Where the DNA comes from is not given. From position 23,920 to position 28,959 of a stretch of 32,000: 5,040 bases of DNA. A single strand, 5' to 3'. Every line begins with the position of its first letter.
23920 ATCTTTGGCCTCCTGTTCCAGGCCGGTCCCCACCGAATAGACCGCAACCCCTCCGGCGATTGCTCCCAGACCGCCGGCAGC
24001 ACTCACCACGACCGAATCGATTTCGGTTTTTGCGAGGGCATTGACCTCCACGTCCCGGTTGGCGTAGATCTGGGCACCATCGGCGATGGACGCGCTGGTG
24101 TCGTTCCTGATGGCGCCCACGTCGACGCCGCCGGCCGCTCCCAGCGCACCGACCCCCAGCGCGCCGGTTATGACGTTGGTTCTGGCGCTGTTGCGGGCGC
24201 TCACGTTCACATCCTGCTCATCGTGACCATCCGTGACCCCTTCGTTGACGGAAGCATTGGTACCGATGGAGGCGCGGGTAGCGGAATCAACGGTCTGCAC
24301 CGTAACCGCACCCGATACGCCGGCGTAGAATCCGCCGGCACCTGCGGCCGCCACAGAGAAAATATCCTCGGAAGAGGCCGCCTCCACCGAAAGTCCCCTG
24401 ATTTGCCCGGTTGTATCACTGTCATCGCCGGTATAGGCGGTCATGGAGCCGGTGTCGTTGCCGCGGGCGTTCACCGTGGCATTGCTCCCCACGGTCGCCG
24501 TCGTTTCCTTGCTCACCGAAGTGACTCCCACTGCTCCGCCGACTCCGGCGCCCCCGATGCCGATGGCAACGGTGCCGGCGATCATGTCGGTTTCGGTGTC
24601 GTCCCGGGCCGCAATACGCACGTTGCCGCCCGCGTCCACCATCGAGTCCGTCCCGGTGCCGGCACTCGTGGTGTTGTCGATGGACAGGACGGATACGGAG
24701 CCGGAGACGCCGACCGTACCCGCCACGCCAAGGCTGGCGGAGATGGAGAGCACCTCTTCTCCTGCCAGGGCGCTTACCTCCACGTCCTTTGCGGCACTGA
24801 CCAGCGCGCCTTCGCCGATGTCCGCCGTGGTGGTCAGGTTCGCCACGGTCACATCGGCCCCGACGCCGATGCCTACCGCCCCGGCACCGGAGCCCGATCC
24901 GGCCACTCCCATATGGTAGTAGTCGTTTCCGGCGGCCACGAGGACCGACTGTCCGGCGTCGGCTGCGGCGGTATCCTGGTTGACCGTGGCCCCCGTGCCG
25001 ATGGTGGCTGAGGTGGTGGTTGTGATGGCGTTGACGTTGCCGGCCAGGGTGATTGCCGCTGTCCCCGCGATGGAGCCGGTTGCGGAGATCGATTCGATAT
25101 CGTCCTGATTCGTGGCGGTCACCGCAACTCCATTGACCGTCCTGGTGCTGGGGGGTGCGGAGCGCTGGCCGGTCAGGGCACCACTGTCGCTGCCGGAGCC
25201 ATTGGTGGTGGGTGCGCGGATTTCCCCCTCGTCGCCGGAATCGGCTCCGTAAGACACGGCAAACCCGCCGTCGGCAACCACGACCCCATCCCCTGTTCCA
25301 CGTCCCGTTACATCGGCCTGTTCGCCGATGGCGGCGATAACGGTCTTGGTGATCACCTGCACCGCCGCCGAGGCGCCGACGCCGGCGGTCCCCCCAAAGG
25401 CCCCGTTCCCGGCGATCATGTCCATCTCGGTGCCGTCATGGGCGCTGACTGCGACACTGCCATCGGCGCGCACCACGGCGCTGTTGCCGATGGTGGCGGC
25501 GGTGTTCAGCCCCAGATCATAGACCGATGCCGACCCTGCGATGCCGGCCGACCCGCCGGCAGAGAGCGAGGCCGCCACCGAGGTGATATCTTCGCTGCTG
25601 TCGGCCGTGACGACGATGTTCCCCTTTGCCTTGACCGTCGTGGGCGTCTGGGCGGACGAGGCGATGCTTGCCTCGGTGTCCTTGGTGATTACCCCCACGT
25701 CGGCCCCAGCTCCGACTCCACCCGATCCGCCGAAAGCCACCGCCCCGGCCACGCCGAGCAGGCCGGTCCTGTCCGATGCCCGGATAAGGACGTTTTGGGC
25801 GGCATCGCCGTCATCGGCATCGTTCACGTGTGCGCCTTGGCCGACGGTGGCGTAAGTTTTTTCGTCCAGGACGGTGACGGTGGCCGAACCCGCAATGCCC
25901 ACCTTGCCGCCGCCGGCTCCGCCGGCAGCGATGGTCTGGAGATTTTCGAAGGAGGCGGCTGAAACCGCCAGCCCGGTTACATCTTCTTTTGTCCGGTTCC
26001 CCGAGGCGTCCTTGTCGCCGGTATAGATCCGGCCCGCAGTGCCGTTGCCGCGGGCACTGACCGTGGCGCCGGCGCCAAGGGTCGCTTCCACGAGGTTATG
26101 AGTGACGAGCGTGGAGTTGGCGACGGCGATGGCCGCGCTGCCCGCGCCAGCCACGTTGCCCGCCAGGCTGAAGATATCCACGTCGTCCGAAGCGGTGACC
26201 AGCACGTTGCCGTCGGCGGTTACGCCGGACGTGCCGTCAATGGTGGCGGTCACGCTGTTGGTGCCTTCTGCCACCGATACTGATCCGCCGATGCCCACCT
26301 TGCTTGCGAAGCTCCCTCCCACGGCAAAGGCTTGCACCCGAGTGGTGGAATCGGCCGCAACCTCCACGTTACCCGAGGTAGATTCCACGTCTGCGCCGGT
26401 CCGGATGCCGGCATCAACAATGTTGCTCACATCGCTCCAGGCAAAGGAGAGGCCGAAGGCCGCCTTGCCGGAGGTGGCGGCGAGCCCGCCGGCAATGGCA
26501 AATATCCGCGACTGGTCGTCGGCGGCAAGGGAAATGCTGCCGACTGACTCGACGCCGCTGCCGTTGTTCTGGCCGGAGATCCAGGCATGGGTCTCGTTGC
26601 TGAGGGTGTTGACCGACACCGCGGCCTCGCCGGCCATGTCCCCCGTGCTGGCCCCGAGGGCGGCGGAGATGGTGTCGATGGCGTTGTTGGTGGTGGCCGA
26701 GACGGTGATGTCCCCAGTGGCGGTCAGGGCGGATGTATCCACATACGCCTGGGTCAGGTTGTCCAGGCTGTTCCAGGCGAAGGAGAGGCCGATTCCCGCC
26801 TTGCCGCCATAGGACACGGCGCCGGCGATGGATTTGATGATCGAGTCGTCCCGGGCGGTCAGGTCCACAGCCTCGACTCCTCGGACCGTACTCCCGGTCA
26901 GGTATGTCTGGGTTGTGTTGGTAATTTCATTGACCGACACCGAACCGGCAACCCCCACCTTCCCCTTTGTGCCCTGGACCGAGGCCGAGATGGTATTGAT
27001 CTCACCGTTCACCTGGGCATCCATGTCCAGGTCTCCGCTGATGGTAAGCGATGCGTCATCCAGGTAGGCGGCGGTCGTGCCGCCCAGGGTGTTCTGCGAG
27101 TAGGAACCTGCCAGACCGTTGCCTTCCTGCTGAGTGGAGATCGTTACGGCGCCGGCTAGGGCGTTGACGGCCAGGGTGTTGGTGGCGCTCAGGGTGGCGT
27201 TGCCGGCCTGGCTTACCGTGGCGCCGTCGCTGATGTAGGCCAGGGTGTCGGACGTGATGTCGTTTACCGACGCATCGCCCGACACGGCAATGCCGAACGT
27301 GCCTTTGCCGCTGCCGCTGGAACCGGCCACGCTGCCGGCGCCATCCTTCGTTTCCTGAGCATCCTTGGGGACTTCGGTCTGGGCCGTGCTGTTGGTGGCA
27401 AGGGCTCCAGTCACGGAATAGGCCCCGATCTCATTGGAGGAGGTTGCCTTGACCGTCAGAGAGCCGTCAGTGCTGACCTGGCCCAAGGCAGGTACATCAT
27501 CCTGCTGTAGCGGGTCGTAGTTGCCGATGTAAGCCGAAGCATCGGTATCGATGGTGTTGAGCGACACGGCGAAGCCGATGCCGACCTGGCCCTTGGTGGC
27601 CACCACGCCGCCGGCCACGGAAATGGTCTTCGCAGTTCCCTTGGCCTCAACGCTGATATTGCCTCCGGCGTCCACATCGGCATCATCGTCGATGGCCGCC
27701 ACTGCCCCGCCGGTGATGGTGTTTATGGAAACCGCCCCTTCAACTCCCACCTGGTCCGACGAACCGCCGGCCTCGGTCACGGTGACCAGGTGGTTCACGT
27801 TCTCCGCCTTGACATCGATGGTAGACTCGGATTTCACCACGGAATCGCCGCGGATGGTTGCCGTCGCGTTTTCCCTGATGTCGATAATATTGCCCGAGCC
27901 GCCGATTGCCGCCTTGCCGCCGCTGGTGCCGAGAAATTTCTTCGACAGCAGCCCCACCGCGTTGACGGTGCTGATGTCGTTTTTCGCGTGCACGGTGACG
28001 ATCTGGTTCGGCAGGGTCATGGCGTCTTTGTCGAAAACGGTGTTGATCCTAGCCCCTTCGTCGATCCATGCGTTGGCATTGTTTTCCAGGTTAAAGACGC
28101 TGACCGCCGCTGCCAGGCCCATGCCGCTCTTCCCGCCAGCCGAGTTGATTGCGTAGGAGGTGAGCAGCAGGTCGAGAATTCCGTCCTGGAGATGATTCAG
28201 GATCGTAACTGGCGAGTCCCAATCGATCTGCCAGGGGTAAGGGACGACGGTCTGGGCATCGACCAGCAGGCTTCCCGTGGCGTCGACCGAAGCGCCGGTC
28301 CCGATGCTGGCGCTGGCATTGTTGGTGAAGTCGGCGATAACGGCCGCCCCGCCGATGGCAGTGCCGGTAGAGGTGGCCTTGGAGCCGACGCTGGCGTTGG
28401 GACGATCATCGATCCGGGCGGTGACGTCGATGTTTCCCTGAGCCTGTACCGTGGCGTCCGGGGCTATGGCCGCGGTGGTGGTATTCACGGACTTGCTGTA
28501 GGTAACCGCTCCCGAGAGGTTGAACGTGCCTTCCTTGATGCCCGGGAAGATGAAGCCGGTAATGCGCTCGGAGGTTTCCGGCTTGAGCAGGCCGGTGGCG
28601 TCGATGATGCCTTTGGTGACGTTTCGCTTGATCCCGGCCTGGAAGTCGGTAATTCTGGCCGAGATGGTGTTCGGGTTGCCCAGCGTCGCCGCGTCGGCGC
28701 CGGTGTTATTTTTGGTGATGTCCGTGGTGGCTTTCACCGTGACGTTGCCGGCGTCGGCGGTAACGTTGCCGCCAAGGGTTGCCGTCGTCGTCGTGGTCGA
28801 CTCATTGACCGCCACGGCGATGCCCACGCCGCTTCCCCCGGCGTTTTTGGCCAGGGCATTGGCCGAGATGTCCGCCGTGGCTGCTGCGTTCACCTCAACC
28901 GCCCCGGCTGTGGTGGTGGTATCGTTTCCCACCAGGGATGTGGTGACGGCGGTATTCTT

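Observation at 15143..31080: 16-kb two-partner secretion operon encoding a 4,713-aa exoprotein with composite architecture and no recognizable effector/immunity logic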

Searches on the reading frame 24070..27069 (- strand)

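Call 10: search_protein_families(library=pfam, proteins=[window:24070-27069:-], max_evalue=1)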
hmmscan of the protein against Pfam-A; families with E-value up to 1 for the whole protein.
window:24070-27069:- (1000 aa): 0 families

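Call 11: search_protein_families(library=ncbifam, proteins=[window:24070-27069:-], max_evalue=1)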
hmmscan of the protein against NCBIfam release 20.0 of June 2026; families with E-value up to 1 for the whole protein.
window:24070-27069:- (1000 aa): 1 family
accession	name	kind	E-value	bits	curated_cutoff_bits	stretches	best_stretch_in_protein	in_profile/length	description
NF012206.1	LktA_tand_53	repeat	1.8e-94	309.8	50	16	36-87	1-52/53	tandem repeat-containing filamentous protein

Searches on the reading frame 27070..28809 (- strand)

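Call 10: search_protein_families(library=pfam, proteins=[window:27070-28809:-], max_evalue=1)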
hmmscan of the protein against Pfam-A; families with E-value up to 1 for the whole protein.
window:27070-28809:- (580 aa): 1 family
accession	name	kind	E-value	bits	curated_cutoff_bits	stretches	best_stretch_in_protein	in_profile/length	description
PF17229.7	SMG1_N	-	0.052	14.7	25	1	452-524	10-86/106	Serine/threonine-protein kinase SMG1 N-terminal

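Call 11: search_protein_families(library=ncbifam, proteins=[window:27070-28809:-], max_evalue=1)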
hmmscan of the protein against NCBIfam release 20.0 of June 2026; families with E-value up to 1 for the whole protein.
window:27070-28809:- (580 aa): 1 family
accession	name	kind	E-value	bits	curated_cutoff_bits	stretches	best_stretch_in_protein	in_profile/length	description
NF012206.1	LktA_tand_53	repeat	2.8e-35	120.3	50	7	506-558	2-53/53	tandem repeat-containing filamentous protein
